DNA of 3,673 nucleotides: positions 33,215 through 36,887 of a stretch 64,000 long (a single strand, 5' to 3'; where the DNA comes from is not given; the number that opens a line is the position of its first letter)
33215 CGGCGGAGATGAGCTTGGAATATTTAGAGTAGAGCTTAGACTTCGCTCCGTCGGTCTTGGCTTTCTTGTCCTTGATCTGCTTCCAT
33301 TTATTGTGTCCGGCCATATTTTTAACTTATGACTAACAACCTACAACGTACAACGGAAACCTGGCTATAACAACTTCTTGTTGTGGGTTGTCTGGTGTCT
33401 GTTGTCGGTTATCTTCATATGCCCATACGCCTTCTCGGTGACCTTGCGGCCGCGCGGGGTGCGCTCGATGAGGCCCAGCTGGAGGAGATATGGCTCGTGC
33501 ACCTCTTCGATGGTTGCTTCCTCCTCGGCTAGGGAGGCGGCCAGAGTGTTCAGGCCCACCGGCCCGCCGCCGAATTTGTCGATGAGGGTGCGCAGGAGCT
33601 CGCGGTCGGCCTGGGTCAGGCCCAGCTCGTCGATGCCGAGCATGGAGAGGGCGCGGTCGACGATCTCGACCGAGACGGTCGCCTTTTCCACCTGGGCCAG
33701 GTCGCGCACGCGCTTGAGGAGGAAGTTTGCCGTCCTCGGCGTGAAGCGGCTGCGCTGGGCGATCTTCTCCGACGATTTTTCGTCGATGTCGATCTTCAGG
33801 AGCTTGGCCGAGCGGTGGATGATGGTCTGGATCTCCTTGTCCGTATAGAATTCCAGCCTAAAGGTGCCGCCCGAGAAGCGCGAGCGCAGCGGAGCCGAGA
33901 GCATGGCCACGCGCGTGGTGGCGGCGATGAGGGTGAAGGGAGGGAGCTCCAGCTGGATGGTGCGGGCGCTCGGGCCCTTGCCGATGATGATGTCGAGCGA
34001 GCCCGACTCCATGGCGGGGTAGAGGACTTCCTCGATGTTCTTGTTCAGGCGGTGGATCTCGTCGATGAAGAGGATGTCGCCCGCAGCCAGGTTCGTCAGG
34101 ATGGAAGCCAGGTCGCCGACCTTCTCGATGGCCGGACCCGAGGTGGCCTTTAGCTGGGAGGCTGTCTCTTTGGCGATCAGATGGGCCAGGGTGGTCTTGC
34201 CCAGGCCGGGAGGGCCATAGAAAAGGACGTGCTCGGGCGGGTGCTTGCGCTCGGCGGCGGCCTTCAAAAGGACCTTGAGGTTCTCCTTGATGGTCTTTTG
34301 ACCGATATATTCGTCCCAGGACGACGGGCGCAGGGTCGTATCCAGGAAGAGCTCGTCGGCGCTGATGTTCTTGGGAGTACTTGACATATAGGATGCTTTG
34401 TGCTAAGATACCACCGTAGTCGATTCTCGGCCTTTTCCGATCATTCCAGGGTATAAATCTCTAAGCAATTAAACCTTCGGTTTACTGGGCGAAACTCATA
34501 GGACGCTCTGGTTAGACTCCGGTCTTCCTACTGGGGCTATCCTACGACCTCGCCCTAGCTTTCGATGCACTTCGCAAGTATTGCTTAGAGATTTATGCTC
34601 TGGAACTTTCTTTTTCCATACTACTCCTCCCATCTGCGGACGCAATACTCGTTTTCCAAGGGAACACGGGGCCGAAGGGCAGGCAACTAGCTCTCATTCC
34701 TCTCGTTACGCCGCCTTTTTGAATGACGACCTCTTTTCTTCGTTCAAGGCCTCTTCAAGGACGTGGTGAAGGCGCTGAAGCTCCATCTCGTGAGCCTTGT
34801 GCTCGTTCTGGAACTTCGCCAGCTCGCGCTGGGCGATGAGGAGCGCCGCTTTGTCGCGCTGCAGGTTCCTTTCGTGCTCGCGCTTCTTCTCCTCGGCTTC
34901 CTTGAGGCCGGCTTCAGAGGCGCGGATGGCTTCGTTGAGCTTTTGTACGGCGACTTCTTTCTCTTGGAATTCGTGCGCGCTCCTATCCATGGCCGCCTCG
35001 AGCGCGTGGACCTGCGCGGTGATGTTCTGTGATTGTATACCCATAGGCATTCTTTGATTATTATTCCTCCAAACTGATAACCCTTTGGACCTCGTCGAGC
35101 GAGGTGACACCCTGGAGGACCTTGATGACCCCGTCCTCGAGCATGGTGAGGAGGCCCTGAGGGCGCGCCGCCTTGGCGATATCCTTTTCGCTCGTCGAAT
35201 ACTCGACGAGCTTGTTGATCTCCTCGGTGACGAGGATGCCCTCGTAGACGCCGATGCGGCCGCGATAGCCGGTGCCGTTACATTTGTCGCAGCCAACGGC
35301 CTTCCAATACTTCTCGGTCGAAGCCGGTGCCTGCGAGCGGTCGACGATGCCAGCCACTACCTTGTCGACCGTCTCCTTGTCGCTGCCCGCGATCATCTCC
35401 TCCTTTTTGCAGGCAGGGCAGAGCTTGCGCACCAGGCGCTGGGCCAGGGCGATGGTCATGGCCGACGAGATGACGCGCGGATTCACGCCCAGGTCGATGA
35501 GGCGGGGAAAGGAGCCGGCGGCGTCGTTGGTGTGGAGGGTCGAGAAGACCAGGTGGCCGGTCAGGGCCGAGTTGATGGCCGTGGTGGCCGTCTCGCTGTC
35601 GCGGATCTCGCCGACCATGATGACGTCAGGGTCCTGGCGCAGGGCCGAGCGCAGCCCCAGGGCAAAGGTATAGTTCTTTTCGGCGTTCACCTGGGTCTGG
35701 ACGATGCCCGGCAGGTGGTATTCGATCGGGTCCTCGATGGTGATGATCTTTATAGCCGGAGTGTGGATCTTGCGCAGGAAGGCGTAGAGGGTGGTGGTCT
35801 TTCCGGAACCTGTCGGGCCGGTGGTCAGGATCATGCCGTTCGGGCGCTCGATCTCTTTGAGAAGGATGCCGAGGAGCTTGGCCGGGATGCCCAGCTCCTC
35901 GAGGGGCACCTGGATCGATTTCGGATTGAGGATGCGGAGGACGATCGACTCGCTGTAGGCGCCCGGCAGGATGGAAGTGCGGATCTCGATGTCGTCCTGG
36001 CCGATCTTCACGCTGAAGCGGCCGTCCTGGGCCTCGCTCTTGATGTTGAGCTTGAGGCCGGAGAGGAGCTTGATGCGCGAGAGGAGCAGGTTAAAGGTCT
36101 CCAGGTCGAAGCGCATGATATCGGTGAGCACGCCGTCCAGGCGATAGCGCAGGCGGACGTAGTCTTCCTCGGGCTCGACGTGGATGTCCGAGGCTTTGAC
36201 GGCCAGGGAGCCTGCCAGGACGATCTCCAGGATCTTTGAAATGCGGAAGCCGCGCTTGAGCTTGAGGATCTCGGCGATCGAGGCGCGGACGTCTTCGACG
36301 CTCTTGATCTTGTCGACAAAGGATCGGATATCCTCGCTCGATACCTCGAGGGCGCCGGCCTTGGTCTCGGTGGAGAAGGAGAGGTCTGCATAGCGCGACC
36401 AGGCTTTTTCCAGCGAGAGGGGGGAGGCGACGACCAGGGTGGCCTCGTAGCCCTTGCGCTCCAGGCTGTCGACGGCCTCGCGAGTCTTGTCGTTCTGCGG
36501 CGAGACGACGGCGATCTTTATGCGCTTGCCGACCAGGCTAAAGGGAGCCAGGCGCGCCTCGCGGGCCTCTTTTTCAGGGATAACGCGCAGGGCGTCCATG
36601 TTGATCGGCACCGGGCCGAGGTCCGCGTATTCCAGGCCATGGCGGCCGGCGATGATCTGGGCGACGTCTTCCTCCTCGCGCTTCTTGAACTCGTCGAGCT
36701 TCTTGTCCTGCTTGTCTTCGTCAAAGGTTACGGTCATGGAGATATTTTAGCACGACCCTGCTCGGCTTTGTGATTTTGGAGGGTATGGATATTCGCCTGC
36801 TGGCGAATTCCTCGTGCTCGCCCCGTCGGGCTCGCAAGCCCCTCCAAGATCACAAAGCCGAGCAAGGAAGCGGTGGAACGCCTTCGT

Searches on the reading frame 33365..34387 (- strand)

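Call 41: search_protein_families(library=pfam, proteins=[window:33365-34387:-], max_evalue=0.001)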
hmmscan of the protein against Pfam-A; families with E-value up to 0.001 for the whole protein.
window:33365-34387:- (340 aa): 15 families
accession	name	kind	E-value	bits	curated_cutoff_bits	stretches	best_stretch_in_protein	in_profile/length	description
PF05496.18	RuvB_N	-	5.2e-71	238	27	1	19-172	1-154/159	Holliday junction DNA helicase RuvB P-loop domain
PF05491.19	RuvB_C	-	4.2e-26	91.1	24.7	1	254-325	1-72/72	RuvB C-terminal winged helix domain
PF17864.7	AAA_lid_4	-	3.6e-23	81.5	27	1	181-253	1-74/74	RuvB AAA lid domain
PF00004.35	AAA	-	1.2e-19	71.4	21.2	1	54-172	1-124/131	ATPase family associated with various cellular activities (AAA)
PF07728.20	AAA_5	-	4.4e-10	40.2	22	1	53-171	1-139/139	AAA domain (dynein-related subfamily)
PF01078.27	Mg_chelatase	-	3.1e-06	27.2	20.3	0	30-72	8-43/207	Magnesium chelatase, subunit ChlI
PF06068.19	TIP49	-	2.1e-05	24.3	23.8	0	18-79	16-78/347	TIP49 P-loop domain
PF00158.32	Sigma54_activat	-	3e-05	24.2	20.2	0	99-159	90-143/168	Sigma-54 interaction domain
PF14532.12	Sigma54_activ_2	-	3.7e-05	24.4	25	1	29-126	2-93/138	Sigma-54 interaction domain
PF00910.28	RNA_helicase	-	0.00012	22.9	21.5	1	54-125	1-74/105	RNA helicase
PF00931.28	NB-ARC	-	0.00026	20.8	23.5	0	48-75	15-42/248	NB-ARC domain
PF13173.12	AAA_14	-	0.00032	21.2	27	0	54-135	5-95/129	AAA domain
PF13191.12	AAA_16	-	0.00049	21.1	32.6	0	38-78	13-51/167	AAA ATPase domain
PF00493.29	MCM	-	0.00066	19.3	23.3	0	27-133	26-152/224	MCM P-loop domain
PF13401.12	AAA_22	-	0.00087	20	27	0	52-75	6-29/130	AAA domain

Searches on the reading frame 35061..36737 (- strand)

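Call 41: search_protein_families(library=pfam, proteins=[window:35061-36737:-], max_evalue=0.001)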
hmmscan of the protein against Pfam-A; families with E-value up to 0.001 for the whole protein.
window:35061-36737:- (558 aa): 5 families
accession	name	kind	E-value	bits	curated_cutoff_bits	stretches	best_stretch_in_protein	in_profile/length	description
PF00437.27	T2SSE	-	1.5e-117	392.8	24.9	1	166-552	8-370/370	Type II/IV secretion system protein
PF05157.20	MshEN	-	4e-11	43.2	23.1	1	33-118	1-85/90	MshEN domain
PF13173.12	AAA_14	-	0.00011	22.6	27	0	301-390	3-83/129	AAA domain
PF25199.1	nSTAND_NTPase5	-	0.00073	19.8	34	0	291-343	31-85/145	Novel STAND NTPase 5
PF13401.12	AAA_22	-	0.0009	20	27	0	299-330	4-38/130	AAA domain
